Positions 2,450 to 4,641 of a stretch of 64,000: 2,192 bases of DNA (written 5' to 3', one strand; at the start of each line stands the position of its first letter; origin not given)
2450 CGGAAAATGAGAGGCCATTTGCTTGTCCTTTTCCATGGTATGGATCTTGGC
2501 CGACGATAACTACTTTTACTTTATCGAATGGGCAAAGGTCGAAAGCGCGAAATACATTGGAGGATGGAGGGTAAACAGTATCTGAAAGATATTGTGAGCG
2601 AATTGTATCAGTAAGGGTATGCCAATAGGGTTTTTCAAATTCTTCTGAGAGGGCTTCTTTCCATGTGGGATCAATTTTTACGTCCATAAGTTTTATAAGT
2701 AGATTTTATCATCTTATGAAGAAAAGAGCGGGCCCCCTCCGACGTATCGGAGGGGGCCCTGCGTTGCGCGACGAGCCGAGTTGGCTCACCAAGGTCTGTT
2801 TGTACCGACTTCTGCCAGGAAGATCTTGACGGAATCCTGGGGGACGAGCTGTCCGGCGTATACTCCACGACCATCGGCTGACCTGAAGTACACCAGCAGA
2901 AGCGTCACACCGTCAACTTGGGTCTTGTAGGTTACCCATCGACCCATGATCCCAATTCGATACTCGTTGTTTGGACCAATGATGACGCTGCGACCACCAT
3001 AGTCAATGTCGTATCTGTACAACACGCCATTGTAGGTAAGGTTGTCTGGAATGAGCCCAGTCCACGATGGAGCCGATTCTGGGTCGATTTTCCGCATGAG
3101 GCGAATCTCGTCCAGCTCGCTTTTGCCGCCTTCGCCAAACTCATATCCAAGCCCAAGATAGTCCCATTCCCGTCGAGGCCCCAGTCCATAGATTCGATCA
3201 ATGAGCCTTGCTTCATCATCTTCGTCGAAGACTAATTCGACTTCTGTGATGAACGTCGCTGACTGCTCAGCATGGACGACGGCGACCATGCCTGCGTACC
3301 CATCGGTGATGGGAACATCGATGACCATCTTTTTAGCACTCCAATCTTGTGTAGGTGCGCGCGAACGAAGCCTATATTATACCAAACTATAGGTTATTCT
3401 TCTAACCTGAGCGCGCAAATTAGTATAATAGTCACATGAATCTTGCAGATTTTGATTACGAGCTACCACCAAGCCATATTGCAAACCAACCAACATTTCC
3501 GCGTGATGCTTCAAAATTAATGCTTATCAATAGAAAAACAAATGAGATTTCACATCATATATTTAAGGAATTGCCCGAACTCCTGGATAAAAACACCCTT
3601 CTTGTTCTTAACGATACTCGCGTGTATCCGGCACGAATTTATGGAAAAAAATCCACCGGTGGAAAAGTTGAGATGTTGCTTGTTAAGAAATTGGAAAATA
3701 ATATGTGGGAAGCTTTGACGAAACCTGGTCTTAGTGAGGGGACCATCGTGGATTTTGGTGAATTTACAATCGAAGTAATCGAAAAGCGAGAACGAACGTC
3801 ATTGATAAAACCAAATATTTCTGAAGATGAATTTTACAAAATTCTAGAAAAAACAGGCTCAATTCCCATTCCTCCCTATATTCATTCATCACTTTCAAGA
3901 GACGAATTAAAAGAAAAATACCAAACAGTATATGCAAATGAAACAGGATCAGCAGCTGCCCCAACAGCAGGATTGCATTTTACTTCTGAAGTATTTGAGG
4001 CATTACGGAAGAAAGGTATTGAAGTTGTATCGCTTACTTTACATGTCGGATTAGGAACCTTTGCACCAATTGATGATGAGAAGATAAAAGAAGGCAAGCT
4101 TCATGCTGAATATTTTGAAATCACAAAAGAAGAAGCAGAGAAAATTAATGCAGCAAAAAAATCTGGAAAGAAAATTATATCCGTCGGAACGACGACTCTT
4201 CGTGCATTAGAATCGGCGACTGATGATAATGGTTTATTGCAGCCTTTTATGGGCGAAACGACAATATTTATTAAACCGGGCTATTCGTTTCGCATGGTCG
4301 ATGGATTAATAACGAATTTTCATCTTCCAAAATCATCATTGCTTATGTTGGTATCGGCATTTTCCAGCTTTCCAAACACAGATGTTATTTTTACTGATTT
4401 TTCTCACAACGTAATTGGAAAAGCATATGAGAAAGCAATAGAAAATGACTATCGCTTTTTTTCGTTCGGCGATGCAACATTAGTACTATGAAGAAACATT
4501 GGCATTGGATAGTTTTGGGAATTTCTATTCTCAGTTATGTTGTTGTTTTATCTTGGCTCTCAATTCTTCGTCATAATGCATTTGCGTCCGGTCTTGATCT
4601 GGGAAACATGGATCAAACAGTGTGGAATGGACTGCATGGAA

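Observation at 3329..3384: Two GC-rich ORFs share a conserved promoter-leader block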

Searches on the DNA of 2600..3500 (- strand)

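Call 15: search_rna_families(source=window, start=2600, end=3500, threshold=evalue, max_evalue=5)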
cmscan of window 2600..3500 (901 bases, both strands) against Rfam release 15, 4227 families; matches with E-value up to 5: 2.
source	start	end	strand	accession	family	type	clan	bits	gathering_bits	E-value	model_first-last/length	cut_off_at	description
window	2659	2768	+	RF01771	rnk_leader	Cis-reg; leader;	-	22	50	0.44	1-109/109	no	Enterobacteria rnk leader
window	2728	2762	+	RF00502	TCV_Pr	Cis-reg;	-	16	40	4.5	1-34/34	no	Turnip crinkle virus (TCV) core promoter hairpin (Pr)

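Call 87: build_rna_model(alignment_id=A7, structure=none)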
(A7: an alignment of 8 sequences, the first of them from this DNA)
Model R1 built from alignment A7 (8 sequences, 38 columns); structure: none (sequence only).
model positions 34; base pairs 0; branch points 0; effective number of sequences 8; information 1.088 bits per position. No base pairs: searches with it score sequence only.

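Call 88: search_with_rna_model(model_id=R1, sources=[window, L001, L003, L004, L014, L081, L161, L266, L291, L294, L296, L297, L298, L299, L207, L212], max_evalue=10)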
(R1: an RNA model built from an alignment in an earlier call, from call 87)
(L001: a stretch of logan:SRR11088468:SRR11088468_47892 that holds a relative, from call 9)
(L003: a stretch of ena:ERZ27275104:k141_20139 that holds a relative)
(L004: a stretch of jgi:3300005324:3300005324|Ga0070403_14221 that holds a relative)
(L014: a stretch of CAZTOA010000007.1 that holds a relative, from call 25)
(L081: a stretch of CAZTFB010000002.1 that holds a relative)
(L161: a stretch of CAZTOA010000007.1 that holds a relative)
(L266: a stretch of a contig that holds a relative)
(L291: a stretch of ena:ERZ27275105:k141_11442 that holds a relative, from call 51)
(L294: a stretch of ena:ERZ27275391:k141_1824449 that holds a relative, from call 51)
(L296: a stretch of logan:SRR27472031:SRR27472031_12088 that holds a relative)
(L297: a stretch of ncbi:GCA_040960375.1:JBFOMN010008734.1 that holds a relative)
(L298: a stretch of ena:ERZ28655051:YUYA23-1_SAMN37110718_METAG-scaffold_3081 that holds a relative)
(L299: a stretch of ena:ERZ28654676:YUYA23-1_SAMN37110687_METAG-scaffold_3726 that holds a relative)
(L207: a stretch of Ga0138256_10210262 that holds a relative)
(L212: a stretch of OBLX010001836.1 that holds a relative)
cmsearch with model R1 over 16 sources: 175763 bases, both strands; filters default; matches with E-value up to 10: 19.
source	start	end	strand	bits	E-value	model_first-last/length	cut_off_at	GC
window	3348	3383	-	34.8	3.4e-09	1-34/34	-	0.5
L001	2025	2060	+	34.8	3.4e-09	1-34/34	-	0.5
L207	1387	1422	-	34.8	3.4e-09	1-34/34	-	0.5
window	10162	10194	-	33.6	8.1e-09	1-34/34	-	0.45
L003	3966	3998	+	33.6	8.1e-09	1-34/34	-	0.45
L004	4936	4968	+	33.6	8.1e-09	1-34/34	-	0.45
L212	1724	1759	+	32.5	1.8e-08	1-34/34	-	0.47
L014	3914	3948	-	32.3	2.1e-08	1-34/34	-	0.46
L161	7111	7145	+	32.3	2.1e-08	1-34/34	-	0.46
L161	722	752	+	29.7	1.5e-07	1-32/34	-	0.42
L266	3533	3570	+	29.1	2.3e-07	1-34/34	-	0.45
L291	5993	6030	+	29.1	2.3e-07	1-34/34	-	0.45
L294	5688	5725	+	29.1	2.3e-07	1-34/34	-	0.45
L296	3911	3941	+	26.7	1.3e-06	2-33/34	-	0.39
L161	694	708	+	7.1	2.1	3-17/34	-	0.2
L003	3938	3954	+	6.9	2.6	3-19/34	-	0.18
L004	4908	4924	+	6.9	2.6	3-19/34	-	0.18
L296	3882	3896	+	5.9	5.2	3-17/34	-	0.2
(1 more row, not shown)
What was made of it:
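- Checked: A model of 8 leaders finds it nowhere else in 176 kb of clade DNA (call 88).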

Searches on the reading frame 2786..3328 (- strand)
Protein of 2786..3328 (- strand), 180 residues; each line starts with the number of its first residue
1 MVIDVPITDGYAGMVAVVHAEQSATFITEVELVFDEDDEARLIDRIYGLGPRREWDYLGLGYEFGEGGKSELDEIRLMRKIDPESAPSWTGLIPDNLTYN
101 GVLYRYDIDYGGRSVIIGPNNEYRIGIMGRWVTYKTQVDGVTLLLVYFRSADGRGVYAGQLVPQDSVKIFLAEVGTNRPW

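Call 5: search_protein_families(library=pfam, proteins=[window:2786-3328:-], max_evalue=1)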
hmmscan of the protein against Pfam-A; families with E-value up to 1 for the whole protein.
window:2786-3328:- (180 aa): 0 families

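Call 9: find_encoding_contigs(protein=window:2786-3328:-, flank=5000, max_places=10)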
Protein window:2786-3328:- (180 aa): 2 contigs read that carry it; 2 places shown.
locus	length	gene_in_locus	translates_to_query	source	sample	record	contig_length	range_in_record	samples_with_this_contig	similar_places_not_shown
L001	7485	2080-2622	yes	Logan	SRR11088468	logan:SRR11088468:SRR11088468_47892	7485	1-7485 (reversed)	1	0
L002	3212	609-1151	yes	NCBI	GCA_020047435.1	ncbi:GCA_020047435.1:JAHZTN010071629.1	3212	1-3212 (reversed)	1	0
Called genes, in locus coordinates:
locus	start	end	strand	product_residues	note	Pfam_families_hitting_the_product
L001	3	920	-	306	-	?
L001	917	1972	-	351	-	PF02547:Queuosine_synth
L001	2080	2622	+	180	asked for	-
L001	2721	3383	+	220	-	PF03167:UDG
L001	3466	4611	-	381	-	-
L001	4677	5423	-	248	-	PF00892:EamA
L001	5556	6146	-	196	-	PF00702:Hydrolase, PF13419:HAD_2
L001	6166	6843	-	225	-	-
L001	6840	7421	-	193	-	PF13875:DUF4202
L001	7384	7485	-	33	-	?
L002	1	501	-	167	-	?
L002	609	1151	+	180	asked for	-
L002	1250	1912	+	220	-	PF03167:UDG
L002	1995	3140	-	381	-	-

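Call 12: find_homologous_proteins(query=window:2786-3328:-)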
Query window:2786-3328:- (180 aa): 1 proteins with E <= 0.001 among 72 candidates.
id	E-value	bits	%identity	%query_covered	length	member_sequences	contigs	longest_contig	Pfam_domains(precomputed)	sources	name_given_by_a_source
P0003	2.1e-116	404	100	100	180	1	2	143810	-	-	-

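Call 49: find_homologous_proteins(query=A1, max_evalue=0.01)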
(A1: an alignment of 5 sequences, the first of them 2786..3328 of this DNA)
Query A1 (5 sequences) (180 aa, profile of the alignment): 2 proteins with E <= 0.01 among 1313 candidates.
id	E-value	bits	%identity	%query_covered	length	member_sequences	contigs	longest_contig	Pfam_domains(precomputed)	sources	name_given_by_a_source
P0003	1.4e-74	268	100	100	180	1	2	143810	-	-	-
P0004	4.6e-69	250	31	95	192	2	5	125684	-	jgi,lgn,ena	-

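Call 51: find_encoding_contigs(protein=P0004, flank=6000, max_places=5)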
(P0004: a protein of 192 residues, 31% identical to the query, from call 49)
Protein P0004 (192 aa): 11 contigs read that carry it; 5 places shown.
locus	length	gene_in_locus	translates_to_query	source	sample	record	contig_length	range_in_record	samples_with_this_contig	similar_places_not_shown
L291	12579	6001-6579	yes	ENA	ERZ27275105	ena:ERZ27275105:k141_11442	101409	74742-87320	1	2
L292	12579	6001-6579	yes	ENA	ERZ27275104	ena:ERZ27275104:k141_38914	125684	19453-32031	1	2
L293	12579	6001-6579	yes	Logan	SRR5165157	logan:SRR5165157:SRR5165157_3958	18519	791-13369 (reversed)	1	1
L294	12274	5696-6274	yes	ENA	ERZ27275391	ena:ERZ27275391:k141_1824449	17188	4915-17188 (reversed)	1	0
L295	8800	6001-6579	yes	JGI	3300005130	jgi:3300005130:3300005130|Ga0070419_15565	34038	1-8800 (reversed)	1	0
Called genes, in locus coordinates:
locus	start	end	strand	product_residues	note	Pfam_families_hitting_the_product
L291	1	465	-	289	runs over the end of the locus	-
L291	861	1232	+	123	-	PF00076:RRM_1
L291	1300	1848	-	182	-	-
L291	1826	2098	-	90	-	-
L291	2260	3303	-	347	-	PF00487:FA_desaturase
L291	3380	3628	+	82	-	-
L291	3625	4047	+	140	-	PF01850:PIN, PF13470:PIN_3 (weak)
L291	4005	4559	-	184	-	PF00293:NUDIX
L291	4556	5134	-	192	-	-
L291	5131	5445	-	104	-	PF08922:DUF1905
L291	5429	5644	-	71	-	PF07866:DUF1653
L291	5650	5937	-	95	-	PF04193:PQ-loop, PF03083:MtN3_slv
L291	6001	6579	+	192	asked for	-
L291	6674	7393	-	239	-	PF01988:VIT1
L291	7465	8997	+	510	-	PF13231:PMT_2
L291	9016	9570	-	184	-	PF01641:SelR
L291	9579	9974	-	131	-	PF03073:TspO_MBR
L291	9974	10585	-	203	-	PF12146:Hydrolase_4 (faint), PF12697:Abhydrolase_6 (faint), PF06821:Ser_hydrolase, PF00561:Abhydrolase_1 (weak)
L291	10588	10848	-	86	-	PF01541:GIY-YIG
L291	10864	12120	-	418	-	PF09903:DUF2130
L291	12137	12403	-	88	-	PF13376:OmdA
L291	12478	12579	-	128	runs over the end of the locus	PF08570:DUF1761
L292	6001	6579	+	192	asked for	-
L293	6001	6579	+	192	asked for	-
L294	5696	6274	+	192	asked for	-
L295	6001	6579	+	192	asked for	-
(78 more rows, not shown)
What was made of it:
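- The leader travels with cas1 into a different gene neighbourhood in L291 (call 51).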

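Call 56: search_solved_structures(query=A1, max_evalue=10)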
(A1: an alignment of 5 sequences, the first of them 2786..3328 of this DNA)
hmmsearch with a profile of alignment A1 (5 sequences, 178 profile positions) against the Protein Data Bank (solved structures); distinct sequences matched with E-value up to 10: 0.

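Call 69: predict_structure(alignment_id=A3)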
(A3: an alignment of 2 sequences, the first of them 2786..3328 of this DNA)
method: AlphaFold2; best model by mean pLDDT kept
length: 180 residues; sequences in the alignment: 2
mean_pLDDT: 47.1   pTM: 0.47
mean pLDDT of the five models: 47.1, 41.1, 38.6, 35.6, 34.6
residues with pLDDT >= 90: 0; 70-90: 34; 50-70: 40; < 50: 106
segments of 3 or more residues with pLDDT < 50: 1-74, 115-127, 163-180
pLDDT, mean of each block of 10 residues (from residue 1): 22 25 29 31 32 39 34 50 70 82 78 46 46 73 66 60 39 28
secondary structure, 60 per line:
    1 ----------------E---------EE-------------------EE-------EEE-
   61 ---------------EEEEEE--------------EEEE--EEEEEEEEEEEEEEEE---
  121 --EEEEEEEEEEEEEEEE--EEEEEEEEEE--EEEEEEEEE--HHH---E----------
elements in order: E57-59 E76-81 E96-99 E102-117 E123-138 E141-150 E153-161

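Call 80: find_related_loci(query=A1, collection=viral_contigs, flank=3000)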
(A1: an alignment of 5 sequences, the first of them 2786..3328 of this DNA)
Query A1 (180 aa) in viral_contigs; peptide patterns used: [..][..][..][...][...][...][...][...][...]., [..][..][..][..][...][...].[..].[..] (x = any residue, [..] = any of these).
31 stretches matched a pattern, but none encodes a relative of the query by tblastn (E <= 1e-3).

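Call 89: search_protein_families(library=padloc, proteins=[window:2786-3328:-], max_evalue=0.1)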
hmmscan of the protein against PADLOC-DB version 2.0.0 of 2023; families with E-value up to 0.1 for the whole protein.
window:2786-3328:- (180 aa): 0 families

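Call 90: search_protein_families(library=phrogs, proteins=[window:2786-3328:-], max_evalue=0.1)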
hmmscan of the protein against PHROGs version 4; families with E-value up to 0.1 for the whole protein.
window:2786-3328:- (180 aa): 0 families

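Call 91: search_protein_families(library=ncbifam, proteins=[window:2786-3328:-], max_evalue=0.1)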
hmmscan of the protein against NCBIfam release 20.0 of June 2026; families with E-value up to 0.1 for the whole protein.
window:2786-3328:- (180 aa): 0 families

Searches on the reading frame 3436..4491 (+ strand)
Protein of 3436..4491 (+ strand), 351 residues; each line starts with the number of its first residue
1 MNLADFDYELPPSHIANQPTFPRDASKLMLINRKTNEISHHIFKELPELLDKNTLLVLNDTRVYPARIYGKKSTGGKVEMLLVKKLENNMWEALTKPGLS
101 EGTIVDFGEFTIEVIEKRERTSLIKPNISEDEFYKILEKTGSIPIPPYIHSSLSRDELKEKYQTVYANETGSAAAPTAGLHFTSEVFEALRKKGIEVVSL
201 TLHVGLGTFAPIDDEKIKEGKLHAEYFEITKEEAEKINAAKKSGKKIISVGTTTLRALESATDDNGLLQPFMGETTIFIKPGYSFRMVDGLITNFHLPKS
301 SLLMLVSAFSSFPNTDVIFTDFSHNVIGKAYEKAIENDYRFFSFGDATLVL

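Call 25: find_related_loci(query=window:3436-4491:+, collection=genome_contigs, flank=4000)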
Query window:3436-4491:+ (351 aa) in genome_contigs; peptide patterns used: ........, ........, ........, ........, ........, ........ (x = any residue, [..] = any of these).
489 stretches matched a pattern; 67 encode a relative of the query (tblastn E <= 1e-3); 67 distinct loci.
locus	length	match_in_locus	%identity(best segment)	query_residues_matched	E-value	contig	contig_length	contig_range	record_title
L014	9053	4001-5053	88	1-351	0e+0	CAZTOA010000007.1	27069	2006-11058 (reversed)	MAG TPA_asm: uncultured Gammaproteobacteria bacterium isolate SRP292972_co2_75 genome assembly, contig: NODE_1609_length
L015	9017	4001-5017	47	1-351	7e-101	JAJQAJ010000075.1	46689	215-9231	MAG: Clostridia bacterium isolate BH.B1_2 NODE_41_length_46689_cov_18.432753, whole genome shotgun sequence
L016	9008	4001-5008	49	1-350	7e-101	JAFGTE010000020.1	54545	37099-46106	MAG: Candidatus Peregrinibacteria bacterium isolate Zod_Metabat.950 k87_3755684, whole genome shotgun sequence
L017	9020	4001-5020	49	1-350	4e-99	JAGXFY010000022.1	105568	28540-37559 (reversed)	MAG: Clostridiales bacterium isolate LH_M26 k141_266462, whole genome shotgun sequence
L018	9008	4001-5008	48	1-350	4e-99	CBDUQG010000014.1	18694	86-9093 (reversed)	MAG TPA_asm: uncultured bacterium isolate SRR18550247_binner123_Refined_20 genome assembly, contig: ERZ25074849.95, whol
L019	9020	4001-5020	47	1-350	6e-99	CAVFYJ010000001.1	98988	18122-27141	Acetatifactor sp. isolate G02614-L1_cleanbin_000024 genome assembly, contig: Spades_G02614-L1_contig_111, whole genome s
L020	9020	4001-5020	47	1-350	3e-98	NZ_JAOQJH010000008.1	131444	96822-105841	Anthropogastromicrobium aceti strain H6_35 .14207_7_90.8, whole genome shotgun sequence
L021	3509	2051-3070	47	1-350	9e-100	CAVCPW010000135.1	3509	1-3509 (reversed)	Anaerovoracaceae bacterium isolate SRR8978223_cleanbin_000002 genome assembly, contig: Spades_SRR8978223_contig_1555, wh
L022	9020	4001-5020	47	1-350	3e-98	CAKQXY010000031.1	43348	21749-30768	MAG: uncultured Lachnospiraceae bacterium isolate REFINED_METABAT215_TOP10_CONTIGS_1500_ASSEMBLY_K77_MERGED__Hadza_MoBio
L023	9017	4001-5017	47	1-350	3e-98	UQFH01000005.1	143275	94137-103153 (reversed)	uncultured Clostridiales bacterium isolate UMGS225 genome assembly, contig: NODE_18_length_143275_cov_8.7768, whole geno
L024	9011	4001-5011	46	4-350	9e-98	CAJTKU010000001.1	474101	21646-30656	MAG TPA_asm: uncultured Lachnospiraceae bacterium isolate MGBC100069 genome assembly, contig: MGBC100069.1, whole genome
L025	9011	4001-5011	46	4-350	9e-98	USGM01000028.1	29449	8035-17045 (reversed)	uncultured Lachnospiraceae bacterium isolate UMGS1691 genome assembly, contig: NODE_276_length_29449_cov_3.357454, whole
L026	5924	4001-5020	46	1-350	1e-97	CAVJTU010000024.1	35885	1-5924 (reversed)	uncultured Oscillospiraceae bacterium isolate H07682-L1_cleanbin_000010 genome assembly, contig: Spades_H07682-L1_contig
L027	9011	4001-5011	45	4-350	6e-97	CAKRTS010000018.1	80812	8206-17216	MAG: uncultured Acetatifactor sp. isolate REFINED_METABAT215_TOP10_CONTIGS_1500_ASSEMBLY_K77_MERGED__Hadza_PheChl_Fiber-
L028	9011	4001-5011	46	4-350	2e-96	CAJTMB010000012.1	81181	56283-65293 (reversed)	MAG TPA_asm: uncultured Lachnospiraceae bacterium isolate MGBC100230 genome assembly, contig: MGBC100230.12, whole genom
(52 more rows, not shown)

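Call 83: find_related_loci(query=A6, collection=genome_contigs, flank=3000)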
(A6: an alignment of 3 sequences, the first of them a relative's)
Query A6 (179 aa) in genome_contigs; peptide patterns used: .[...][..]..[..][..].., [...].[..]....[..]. (x = any residue, [..] = any of these).
108 stretches matched a pattern; 1 encode a relative of the query (tblastn E <= 1e-3); 1 distinct loci.
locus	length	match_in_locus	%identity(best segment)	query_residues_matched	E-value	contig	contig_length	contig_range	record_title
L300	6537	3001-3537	100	1-179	7e-121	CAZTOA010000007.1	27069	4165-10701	MAG TPA_asm: uncultured Gammaproteobacteria bacterium isolate SRP292972_co2_75 genome assembly, contig: NODE_1609_length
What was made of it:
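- Tried and rejected: The narrower alignment A6 found only the known MAG (call 83).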

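Call 89: search_protein_families(library=padloc, proteins=[L014:3355-3894:-], max_evalue=0.1)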
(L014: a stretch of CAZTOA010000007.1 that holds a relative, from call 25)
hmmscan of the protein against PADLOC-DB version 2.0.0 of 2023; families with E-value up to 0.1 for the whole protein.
L014:3355-3894:- (179 aa): 0 families

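Call 90: search_protein_families(library=phrogs, proteins=[L014:3355-3894:-], max_evalue=0.1)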
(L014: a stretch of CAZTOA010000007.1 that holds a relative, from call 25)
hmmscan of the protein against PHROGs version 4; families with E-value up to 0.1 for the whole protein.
L014:3355-3894:- (179 aa): 0 families

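Call 91: search_protein_families(library=ncbifam, proteins=[L014:3355-3894:-], max_evalue=0.1)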
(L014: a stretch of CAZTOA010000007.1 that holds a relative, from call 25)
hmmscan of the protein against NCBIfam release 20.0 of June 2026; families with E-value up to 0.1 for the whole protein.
L014:3355-3894:- (179 aa): 0 families
